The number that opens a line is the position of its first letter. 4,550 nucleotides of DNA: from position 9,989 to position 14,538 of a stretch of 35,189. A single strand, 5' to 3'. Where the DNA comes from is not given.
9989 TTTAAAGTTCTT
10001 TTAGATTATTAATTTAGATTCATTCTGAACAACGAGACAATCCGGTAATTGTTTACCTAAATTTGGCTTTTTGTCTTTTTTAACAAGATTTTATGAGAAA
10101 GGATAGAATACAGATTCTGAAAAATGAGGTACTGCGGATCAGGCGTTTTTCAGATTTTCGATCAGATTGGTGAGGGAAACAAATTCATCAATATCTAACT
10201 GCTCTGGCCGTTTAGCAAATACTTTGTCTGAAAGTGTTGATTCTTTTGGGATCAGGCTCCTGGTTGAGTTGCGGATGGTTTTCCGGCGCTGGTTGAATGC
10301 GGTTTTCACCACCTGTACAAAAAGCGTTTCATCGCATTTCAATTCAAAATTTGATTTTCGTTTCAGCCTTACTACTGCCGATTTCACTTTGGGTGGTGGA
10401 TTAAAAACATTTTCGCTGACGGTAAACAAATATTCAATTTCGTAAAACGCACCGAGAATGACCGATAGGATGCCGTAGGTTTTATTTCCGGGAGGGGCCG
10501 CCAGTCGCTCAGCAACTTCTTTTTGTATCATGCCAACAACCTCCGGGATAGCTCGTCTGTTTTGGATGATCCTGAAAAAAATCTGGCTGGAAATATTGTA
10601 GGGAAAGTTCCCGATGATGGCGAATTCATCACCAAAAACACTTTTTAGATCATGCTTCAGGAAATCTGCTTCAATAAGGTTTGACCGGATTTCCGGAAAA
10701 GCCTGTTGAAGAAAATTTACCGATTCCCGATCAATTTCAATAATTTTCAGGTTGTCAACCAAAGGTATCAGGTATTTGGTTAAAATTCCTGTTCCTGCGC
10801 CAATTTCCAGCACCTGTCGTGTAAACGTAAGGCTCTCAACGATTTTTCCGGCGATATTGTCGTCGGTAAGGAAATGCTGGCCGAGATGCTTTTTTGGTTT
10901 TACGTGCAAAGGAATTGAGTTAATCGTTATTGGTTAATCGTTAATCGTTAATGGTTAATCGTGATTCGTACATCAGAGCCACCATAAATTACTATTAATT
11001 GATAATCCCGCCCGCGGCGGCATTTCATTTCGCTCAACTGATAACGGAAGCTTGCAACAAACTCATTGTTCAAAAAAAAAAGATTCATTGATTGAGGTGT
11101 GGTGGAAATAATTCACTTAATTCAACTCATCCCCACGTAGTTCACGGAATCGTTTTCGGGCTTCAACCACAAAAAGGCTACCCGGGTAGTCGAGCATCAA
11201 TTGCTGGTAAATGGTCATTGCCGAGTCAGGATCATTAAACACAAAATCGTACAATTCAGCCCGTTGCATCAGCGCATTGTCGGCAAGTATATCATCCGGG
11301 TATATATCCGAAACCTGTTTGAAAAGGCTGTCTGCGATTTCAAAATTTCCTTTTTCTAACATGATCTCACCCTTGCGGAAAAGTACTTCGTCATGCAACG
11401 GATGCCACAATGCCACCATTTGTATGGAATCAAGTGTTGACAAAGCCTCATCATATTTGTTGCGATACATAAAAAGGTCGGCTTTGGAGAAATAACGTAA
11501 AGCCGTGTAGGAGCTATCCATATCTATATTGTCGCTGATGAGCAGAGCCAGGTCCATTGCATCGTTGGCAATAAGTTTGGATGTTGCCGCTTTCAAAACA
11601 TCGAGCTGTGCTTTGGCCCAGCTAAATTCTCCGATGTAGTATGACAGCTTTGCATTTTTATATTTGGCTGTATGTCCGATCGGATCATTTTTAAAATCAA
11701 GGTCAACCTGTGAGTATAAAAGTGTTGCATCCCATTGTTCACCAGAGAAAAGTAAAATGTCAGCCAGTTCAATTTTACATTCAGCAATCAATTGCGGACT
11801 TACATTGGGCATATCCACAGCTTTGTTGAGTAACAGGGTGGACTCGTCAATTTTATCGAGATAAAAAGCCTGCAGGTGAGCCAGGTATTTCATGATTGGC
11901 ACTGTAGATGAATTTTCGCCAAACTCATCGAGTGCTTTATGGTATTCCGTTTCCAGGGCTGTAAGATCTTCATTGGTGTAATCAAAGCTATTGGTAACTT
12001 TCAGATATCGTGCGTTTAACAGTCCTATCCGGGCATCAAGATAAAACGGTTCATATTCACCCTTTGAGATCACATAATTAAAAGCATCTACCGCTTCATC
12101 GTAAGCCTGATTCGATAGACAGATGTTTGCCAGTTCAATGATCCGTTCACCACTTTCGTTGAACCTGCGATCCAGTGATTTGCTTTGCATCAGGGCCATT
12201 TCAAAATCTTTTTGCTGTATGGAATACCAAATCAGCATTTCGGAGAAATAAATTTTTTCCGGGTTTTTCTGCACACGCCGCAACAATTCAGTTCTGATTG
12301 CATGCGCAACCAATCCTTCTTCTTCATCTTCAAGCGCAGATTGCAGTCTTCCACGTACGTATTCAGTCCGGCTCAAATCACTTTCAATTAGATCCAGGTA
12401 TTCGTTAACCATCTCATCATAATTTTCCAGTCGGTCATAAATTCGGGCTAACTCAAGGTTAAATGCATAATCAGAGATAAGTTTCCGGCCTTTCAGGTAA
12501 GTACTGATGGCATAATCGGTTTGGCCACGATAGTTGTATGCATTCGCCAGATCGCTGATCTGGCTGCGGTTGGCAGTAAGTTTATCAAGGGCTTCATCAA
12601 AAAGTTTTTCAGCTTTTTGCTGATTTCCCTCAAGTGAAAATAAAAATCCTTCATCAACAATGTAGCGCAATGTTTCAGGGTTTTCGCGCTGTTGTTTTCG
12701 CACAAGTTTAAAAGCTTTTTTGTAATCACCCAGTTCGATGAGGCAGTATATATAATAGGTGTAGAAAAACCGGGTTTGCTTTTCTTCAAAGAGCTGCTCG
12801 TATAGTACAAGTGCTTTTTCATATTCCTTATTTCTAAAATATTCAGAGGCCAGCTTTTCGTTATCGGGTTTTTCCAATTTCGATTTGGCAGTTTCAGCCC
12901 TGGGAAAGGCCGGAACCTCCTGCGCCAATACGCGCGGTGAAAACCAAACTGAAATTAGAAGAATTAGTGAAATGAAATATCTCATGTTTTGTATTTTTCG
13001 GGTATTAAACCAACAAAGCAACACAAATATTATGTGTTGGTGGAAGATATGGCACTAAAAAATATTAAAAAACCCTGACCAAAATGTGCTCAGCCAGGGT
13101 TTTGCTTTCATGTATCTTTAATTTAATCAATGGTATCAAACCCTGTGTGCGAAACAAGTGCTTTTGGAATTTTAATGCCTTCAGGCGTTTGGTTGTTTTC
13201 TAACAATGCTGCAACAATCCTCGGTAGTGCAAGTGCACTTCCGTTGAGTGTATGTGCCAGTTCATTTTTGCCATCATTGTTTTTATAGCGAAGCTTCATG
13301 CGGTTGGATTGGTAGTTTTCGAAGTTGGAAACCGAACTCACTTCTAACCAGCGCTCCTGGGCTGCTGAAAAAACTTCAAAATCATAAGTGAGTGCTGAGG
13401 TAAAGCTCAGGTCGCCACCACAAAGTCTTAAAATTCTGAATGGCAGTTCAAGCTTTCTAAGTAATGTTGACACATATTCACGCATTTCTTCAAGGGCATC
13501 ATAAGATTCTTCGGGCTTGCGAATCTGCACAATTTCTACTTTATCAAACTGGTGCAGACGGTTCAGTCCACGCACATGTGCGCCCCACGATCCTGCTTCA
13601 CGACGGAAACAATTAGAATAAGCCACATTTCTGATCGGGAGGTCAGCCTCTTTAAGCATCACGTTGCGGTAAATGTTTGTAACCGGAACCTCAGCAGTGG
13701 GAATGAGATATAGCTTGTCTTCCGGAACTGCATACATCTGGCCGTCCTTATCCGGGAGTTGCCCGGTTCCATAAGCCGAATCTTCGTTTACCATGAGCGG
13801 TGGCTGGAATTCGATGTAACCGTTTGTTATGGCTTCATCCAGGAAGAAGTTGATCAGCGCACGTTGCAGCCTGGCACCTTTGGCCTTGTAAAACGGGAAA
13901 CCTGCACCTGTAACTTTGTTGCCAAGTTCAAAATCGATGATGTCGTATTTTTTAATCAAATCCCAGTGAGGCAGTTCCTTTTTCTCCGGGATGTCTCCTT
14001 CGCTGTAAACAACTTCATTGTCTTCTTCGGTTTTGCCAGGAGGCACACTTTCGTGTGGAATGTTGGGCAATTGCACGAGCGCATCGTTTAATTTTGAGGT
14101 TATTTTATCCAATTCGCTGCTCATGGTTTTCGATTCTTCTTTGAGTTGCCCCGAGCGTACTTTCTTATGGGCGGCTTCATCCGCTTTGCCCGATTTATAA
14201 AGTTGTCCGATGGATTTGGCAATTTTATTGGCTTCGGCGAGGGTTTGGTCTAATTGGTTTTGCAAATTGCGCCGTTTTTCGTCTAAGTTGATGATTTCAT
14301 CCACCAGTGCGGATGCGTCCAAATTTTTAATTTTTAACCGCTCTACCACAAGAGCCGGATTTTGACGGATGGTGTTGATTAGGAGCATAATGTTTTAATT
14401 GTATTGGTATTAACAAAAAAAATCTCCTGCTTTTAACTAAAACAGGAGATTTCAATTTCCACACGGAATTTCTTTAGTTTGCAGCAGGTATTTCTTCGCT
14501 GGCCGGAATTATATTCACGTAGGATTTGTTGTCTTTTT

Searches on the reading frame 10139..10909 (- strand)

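Call 67: search_protein_families(library=pfam, proteins=[window:10139-10909:-], max_evalue=0.0001)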
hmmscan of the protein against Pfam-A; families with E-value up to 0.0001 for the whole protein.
window:10139-10909:- (256 aa): 1 family
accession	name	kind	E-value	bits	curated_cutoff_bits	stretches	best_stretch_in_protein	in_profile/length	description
PF00398.26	RrnaAD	-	8e-56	189.5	24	1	5-226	4-233/263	Ribosomal RNA adenine dimethylase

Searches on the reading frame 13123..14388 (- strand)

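Call 67: search_protein_families(library=pfam, proteins=[window:13123-14388:-], max_evalue=0.0001)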
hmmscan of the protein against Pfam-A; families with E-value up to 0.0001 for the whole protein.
window:13123-14388:- (421 aa): 2 families
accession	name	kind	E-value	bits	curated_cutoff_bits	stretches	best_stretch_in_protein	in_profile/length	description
PF00587.30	tRNA-synt_2b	-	8.4e-37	127.4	29.3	1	223-399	8-179/179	tRNA synthetase class II core domain (G, H, P, S and T)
PF02403.27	Seryl_tRNA_N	-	2.1e-23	83.1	28.2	1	1-111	1-108/108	Seryl-tRNA synthetase N-terminal domain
